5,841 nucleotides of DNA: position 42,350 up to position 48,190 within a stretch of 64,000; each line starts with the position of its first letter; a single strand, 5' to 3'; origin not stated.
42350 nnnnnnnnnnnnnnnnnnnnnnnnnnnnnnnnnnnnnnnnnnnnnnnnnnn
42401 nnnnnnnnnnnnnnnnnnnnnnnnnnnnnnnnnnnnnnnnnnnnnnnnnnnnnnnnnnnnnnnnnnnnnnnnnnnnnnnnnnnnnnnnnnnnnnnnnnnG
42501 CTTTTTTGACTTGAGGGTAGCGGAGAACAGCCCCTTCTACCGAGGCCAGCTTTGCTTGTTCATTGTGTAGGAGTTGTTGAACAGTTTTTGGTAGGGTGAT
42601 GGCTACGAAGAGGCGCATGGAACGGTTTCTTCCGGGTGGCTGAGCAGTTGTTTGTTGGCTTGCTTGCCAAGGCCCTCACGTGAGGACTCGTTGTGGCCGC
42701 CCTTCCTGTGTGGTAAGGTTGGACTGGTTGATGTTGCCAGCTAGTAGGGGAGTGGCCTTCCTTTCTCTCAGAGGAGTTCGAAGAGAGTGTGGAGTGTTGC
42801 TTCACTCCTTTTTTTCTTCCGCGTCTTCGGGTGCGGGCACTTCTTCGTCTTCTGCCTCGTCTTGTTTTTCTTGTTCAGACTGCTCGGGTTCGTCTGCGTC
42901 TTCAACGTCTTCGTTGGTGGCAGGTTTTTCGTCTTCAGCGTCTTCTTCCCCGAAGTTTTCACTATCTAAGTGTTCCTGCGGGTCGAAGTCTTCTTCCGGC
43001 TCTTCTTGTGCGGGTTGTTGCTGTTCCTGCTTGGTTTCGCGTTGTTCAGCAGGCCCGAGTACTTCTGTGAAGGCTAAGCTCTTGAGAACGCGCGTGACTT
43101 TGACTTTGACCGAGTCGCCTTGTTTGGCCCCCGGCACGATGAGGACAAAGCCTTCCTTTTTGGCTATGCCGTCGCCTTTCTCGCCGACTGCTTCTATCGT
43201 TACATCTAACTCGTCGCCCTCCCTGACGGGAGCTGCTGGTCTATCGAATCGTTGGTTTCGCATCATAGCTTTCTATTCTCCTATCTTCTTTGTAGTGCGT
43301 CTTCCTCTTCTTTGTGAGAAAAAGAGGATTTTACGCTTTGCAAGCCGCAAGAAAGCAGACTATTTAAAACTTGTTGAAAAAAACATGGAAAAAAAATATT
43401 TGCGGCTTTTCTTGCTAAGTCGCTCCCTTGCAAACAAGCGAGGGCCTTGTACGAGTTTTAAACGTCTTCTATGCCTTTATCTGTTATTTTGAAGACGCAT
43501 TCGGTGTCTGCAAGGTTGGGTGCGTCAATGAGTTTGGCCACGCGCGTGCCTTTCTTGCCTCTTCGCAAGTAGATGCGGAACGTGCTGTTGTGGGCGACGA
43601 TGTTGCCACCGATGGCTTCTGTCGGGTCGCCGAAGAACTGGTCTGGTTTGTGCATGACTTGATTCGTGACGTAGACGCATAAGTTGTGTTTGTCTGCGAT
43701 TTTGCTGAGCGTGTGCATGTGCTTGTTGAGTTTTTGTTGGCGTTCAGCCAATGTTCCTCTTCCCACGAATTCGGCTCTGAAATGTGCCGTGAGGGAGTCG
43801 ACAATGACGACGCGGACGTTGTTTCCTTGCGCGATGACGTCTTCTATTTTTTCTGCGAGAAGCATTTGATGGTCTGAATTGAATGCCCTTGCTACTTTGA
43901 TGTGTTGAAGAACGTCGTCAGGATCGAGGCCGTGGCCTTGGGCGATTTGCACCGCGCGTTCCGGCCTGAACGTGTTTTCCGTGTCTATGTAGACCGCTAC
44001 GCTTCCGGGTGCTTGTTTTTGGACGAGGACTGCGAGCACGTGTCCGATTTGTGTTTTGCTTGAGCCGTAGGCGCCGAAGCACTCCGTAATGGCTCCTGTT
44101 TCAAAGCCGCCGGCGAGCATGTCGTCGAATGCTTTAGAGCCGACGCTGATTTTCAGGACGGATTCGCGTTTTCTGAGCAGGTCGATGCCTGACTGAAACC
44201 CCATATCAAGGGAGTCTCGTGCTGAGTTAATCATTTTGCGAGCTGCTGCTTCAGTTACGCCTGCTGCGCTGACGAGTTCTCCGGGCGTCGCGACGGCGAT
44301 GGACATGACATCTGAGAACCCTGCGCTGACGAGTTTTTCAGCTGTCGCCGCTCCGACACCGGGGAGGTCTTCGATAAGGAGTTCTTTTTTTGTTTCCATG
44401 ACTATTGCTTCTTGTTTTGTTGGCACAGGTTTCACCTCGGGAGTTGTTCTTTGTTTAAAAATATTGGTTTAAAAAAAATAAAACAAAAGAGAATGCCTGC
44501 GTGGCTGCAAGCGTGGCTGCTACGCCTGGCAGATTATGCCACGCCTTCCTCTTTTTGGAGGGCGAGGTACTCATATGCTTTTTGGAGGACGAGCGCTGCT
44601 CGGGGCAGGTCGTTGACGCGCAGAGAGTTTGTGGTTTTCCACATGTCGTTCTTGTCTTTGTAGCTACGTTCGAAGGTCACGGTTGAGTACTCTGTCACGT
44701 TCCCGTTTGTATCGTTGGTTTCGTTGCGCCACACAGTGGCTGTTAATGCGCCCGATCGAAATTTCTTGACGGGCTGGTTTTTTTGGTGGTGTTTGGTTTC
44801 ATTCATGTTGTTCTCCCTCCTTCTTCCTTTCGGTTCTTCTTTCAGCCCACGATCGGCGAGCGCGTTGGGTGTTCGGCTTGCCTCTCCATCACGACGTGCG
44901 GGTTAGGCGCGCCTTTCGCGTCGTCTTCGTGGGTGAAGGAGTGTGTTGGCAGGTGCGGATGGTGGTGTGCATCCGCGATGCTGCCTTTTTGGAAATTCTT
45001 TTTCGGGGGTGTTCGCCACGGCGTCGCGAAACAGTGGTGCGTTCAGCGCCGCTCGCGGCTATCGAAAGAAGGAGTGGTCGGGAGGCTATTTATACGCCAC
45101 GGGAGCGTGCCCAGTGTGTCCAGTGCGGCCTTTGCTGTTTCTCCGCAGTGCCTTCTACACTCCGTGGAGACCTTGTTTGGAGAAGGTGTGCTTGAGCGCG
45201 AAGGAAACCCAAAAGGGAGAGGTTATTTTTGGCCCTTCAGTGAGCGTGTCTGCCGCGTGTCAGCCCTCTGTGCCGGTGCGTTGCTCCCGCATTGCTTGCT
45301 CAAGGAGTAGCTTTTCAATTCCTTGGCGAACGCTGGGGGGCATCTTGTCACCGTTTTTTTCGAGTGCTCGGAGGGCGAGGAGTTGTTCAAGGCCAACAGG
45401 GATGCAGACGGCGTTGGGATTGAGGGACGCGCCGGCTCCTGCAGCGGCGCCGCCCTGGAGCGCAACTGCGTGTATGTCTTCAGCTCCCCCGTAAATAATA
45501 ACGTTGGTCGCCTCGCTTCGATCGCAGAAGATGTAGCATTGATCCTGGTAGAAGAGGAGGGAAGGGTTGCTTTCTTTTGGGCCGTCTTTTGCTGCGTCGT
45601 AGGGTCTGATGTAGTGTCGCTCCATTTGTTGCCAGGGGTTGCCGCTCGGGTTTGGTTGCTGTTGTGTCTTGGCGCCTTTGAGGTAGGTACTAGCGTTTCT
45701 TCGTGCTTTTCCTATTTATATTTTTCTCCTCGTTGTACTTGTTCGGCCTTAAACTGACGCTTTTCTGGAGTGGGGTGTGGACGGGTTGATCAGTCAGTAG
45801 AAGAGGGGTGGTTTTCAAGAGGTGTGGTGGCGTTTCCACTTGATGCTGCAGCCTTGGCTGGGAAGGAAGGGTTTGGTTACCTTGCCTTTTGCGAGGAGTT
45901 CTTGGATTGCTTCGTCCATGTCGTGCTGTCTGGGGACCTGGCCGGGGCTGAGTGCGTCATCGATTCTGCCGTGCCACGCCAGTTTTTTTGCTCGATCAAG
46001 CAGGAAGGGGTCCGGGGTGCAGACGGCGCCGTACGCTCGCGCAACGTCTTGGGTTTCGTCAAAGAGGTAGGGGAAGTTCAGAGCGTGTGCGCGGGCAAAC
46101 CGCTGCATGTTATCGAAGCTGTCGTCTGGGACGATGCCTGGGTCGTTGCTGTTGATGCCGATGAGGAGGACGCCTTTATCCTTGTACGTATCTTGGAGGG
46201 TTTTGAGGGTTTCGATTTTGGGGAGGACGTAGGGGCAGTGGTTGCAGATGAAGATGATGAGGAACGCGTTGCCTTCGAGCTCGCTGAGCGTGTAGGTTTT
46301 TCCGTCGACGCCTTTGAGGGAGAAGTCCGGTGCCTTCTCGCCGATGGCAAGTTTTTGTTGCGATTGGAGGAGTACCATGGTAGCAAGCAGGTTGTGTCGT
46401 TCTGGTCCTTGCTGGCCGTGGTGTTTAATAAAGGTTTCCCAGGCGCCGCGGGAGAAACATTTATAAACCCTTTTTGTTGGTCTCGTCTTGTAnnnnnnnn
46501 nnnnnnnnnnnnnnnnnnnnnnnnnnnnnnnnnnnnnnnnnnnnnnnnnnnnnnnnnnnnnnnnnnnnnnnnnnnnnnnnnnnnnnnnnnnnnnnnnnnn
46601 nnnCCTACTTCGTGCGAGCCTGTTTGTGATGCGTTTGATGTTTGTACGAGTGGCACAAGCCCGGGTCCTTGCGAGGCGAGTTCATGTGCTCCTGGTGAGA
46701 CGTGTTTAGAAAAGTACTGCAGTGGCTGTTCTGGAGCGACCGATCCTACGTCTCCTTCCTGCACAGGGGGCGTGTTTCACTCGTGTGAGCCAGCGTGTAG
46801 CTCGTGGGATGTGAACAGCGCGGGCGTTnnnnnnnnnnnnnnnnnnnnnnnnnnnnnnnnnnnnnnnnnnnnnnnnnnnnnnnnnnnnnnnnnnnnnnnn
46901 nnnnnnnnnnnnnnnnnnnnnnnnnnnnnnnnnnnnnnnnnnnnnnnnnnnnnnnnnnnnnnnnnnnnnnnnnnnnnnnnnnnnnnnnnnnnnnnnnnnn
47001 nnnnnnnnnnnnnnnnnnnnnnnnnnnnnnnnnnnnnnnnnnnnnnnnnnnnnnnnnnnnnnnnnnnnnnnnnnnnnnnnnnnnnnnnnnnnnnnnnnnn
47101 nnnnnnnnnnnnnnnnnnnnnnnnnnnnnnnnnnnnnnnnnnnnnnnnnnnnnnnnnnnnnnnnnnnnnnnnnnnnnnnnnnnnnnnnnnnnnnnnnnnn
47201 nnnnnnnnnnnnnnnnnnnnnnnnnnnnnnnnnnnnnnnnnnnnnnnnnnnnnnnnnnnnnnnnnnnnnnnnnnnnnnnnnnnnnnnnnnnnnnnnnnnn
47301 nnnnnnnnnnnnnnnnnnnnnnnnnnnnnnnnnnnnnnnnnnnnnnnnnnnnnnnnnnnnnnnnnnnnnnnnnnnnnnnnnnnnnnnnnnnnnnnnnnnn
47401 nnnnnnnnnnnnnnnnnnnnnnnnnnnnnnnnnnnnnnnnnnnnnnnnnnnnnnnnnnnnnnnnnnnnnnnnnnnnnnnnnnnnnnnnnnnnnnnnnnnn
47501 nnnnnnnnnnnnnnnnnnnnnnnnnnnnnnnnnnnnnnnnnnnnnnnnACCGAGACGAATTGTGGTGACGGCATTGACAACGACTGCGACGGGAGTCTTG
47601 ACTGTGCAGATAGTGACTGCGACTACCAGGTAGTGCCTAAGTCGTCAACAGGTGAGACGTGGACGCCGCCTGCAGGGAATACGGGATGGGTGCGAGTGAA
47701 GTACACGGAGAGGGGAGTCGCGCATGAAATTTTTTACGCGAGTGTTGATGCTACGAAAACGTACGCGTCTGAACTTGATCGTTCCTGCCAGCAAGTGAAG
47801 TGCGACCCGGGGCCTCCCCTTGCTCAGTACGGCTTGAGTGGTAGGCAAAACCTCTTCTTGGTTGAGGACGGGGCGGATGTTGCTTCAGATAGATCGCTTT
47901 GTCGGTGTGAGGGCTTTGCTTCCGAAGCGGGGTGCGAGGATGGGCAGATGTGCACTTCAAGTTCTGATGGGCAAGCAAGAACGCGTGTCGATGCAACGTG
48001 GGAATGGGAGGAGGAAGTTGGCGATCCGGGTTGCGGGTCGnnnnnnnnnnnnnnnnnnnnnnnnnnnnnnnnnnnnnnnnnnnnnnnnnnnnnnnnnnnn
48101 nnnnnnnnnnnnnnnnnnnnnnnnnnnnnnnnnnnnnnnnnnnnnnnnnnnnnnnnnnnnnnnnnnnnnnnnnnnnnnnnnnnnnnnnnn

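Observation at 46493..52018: Giant Cys-rich protein made of DNDCDG-type repeats (second copy truncated at the window start, 2-1630)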

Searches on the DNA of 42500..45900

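Call 100: search_rna_families(source=window, start=42500, end=45900, threshold=evalue, max_evalue=0.1)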
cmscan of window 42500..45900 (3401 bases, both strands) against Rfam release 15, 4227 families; matches with E-value up to 0.1: 0.
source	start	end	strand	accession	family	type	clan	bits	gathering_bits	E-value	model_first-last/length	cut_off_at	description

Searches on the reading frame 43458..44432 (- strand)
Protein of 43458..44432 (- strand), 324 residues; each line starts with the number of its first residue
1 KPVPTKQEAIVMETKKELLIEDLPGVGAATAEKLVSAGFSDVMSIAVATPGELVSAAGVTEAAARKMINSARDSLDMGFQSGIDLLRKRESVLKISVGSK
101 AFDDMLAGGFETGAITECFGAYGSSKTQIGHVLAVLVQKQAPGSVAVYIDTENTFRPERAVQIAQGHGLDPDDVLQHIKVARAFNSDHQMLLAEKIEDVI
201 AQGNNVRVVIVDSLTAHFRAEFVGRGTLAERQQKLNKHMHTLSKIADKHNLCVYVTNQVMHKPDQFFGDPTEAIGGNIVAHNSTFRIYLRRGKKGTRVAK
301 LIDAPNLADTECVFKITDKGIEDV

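Call 13: search_protein_families(library=pfam, proteins=[window:43458-44432:-], max_evalue=0.001)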
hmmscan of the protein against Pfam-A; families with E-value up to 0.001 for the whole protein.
window:43458-44432:- (324 aa): 4 families
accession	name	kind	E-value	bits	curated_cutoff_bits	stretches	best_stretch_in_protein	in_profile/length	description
PF08423.17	Rad51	-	6.1e-83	278.3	22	1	88-324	1-244/244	Rad51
PF00154.27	RecA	-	1.8e-16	60.8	27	1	87-294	25-223/262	recA bacterial DNA recombination protein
PF14520.12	HHH_5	-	9.2e-11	42.5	27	1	20-73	4-57/57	Helix-hairpin-helix domain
PF06745.19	ATPase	-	1.9e-06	27.9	26.6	1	98-321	4-224/231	KaiC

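Call 25: find_related_loci(query=window:43458-44432:-, collection=genome_contigs, flank=10000)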
Query window:43458-44432:- (324 aa) in genome_contigs; peptide patterns used: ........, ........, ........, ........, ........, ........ (x = any residue, [..] = any of these).
600 stretches matched a pattern (row limit reached: there are more); 593 encode a relative of the query (tblastn E <= 1e-3); the best 80 are kept; 80 distinct loci.
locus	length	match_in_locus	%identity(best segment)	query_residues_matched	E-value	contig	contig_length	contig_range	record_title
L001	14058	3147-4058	80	20-323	3e-167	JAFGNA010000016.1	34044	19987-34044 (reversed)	MAG: Candidatus Woesearchaeota archaeon isolate Zod_Metabat.513 k87_11050135, whole genome shotgun sequence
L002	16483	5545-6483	75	12-324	5e-163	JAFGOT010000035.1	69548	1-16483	MAG: Candidatus Woesearchaeota archaeon isolate Zod_Metabat.644 k87_10927777, whole genome shotgun sequence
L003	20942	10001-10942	74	11-324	4e-160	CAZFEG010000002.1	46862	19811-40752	MAG TPA_asm: uncultured Methanosarcinales archaeon isolate binchicken_co181_387 genome assembly, contig: NODE_876_length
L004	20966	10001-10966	72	1-323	8e-160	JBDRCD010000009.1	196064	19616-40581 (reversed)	MAG: archaeon isolate MEGAHIT-group-1.168 k141_3671636, whole genome shotgun sequence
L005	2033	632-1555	76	16-323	5e-172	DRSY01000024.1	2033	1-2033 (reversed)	MAG TPA_asm: Candidatus Woesearchaeota archaeon isolate HyVt-71 Ga0136651_10060305, whole genome shotgun sequence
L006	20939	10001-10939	72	9-323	1e-158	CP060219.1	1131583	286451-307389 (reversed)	MAG: Candidatus Woesearchaeota archaeon isolate HK-STAS-Nano-3 chromosome, complete genome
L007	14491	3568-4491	73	16-323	4e-158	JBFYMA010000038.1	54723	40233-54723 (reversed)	MAG: Nanoarchaeota archaeon isolate PPR_0050 k121_2223235, whole genome shotgun sequence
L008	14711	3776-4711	74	14-324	6e-158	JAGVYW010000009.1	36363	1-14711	Candidatus Woesearchaeota archaeon isolate RIFCSPHIGHO2_02_FULL_32_12 rifcsphigho2_02_scaffold_4643, whole genome shotgu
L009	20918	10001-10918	73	20-324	8e-156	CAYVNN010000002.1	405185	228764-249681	MAG TPA_asm: uncultured Methanosarcinales archaeon isolate SRP077602_co2_11 genome assembly, contig: NODE_5_length_40518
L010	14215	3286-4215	74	16-324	1e-155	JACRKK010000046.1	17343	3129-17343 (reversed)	MAG: Candidatus Woesearchaeota archaeon isolate NC_groundwater_1853_Pr3_B-0.1um_45_12 SR-2_scaffold_141_1125258, whole g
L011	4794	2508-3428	73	20-324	6e-158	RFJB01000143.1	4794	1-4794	MAG: Candidatus Woesearchaeota archaeon isolate J091 k99_1404158, whole genome shotgun sequence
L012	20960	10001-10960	69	2-324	9e-155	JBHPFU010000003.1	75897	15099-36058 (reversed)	Nanoarchaeota archaeon isolate SAG AM-311-K19 NODE_3_length_75897_cov_31.734685, whole genome shotgun sequence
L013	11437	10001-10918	73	20-324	2e-154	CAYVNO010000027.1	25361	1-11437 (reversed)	MAG TPA_asm: uncultured Methanosarcinales archaeon isolate SRP200020_co3_56 genome assembly, contig: NODE_2726_length_25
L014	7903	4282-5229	70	10-324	3e-154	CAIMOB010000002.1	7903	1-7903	uncultured archaeon isolate AlinenSediments_bin-2373 genome assembly, contig: bin-2373:02/60, whole genome shotgun seque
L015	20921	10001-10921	71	20-324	2e-154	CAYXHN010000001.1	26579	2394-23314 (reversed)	MAG TPA_asm: uncultured Methanosarcinales archaeon isolate SRP141376_co2_415 genome assembly, contig: NODE_3917_length_2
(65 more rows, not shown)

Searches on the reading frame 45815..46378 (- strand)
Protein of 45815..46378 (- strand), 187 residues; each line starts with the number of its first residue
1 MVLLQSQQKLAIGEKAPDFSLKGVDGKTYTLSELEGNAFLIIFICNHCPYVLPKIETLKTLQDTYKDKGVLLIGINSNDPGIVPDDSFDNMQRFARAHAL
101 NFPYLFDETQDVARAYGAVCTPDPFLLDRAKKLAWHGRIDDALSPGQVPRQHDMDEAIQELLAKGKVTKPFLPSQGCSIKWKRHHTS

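Call 12: find_encoding_contigs(protein=window:45815-46378:-, flank=10000, max_places=4)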
Protein window:45815-46378:- (187 aa): no gene with exactly this product is on record in the collection.

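Call 13: search_protein_families(library=pfam, proteins=[window:45815-46375:-], max_evalue=0.001)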
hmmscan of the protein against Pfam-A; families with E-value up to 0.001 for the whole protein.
window:45815-46375:- (186 aa): 3 families
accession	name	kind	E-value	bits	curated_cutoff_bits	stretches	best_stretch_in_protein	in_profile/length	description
PF00578.27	AhpC-TSA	-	1.9e-25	89.6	26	1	11-134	1-123/124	AhpC/TSA family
PF08534.16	Redoxin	-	5.6e-22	78.6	26.6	1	12-135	3-131/148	Redoxin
PF00255.25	GSHPx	-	4.8e-05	23.3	27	1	17-81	3-66/108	Glutathione peroxidase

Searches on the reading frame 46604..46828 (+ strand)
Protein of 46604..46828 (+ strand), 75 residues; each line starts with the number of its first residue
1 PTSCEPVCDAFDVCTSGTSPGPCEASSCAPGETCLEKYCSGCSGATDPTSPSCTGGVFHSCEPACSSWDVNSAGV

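Call 32: search_protein_families(library=pfam, proteins=[window:46604-46828:+], max_evalue=5)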
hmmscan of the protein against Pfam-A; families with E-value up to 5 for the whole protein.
window:46604-46828:+ (75 aa): 0 families

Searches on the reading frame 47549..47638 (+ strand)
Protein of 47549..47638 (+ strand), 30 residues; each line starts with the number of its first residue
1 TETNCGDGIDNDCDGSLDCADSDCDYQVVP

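Call 79: search_solved_structures(query=A3, max_evalue=1, show_alignments=4)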
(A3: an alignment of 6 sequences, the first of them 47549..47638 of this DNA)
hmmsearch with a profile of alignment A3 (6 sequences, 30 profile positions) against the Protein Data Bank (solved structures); distinct sequences matched with E-value up to 1: 13.
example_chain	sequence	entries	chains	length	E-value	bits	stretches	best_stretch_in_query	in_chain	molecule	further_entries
7plp_A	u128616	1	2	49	3.5e-06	29.7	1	2-25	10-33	Teneurin-4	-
7bam_A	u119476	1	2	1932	0.00023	23.9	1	2-25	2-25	Teneurin-4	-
7ban_A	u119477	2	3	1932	0.00023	23.9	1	2-25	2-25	Teneurin-4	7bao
8r54_A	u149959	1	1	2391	0.0026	20.5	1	2-27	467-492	Teneurin-3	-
8r50_B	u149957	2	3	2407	0.0026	20.5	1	2-27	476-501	Teneurin-3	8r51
9igs_A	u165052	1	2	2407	0.0026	20.5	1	2-27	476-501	Isoform A1B1 of Teneurin-3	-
9g42_A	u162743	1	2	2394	0.006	19.4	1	2-26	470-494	Teneurin transmembrane protein 2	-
9g41_A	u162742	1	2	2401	0.006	19.4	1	2-26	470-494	Teneurin transmembrane protein 2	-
9g2h_A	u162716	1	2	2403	0.006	19.4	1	2-26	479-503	Teneurin transmembrane protein 2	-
9g2f_A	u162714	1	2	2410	0.006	19.4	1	2-26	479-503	Teneurin transmembrane protein 2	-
8fia_A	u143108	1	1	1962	0.0068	19.2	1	4-27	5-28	Teneurin-m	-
6cmx_A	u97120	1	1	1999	0.023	17.5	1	3-26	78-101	Teneurin-2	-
6vhh_A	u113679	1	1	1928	0.046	16.6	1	4-26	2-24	Teneurin-2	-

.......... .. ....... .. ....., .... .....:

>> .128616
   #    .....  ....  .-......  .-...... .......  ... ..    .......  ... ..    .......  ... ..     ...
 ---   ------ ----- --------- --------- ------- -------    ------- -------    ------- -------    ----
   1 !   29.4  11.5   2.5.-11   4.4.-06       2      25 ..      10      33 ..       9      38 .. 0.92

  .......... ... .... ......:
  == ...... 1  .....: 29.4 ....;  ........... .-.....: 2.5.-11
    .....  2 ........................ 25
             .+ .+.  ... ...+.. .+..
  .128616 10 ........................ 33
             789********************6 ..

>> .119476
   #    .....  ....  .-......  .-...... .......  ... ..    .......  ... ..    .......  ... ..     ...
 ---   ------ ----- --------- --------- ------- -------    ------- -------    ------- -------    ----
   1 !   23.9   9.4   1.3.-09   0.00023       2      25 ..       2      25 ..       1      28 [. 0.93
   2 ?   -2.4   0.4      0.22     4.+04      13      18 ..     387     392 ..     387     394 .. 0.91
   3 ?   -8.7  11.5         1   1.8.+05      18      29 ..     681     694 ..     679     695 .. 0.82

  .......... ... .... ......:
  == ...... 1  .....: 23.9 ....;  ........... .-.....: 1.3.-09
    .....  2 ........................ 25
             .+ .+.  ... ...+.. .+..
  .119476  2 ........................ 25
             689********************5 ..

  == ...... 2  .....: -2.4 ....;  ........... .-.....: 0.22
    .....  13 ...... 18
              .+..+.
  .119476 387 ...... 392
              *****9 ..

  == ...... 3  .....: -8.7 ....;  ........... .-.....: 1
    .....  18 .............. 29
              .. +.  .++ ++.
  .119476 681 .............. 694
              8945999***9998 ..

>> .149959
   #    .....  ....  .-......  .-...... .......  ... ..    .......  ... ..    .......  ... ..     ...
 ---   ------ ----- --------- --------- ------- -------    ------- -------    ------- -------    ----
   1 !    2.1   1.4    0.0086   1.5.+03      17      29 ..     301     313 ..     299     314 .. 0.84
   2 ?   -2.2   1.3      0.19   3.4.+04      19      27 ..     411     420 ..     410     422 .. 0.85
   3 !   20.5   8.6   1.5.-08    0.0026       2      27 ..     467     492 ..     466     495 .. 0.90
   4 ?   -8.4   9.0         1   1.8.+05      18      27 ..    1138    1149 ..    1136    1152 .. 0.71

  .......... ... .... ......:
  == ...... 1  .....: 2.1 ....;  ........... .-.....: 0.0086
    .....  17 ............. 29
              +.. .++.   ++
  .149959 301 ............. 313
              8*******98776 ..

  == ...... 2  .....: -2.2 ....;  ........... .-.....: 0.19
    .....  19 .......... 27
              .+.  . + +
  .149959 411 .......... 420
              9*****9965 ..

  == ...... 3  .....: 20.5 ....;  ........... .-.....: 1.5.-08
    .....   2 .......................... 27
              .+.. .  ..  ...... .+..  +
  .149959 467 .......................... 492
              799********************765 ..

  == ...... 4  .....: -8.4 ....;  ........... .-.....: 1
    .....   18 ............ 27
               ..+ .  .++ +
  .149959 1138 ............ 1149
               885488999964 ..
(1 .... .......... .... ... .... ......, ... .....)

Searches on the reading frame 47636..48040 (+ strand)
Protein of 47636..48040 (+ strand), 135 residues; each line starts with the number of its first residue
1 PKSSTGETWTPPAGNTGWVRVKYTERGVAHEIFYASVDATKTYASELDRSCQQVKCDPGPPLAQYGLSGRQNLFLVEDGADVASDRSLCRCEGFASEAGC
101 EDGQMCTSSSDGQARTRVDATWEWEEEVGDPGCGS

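Call 32: search_protein_families(library=pfam, proteins=[window:47636-48040:+], max_evalue=5)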
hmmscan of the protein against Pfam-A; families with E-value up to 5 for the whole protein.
window:47636-48040:+ (135 aa): 1 family
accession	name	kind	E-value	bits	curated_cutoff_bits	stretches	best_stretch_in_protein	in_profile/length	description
PF18996.5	DUF5726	-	0.14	13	25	1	20-54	22-56/90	Family of unknown function (DUF5726)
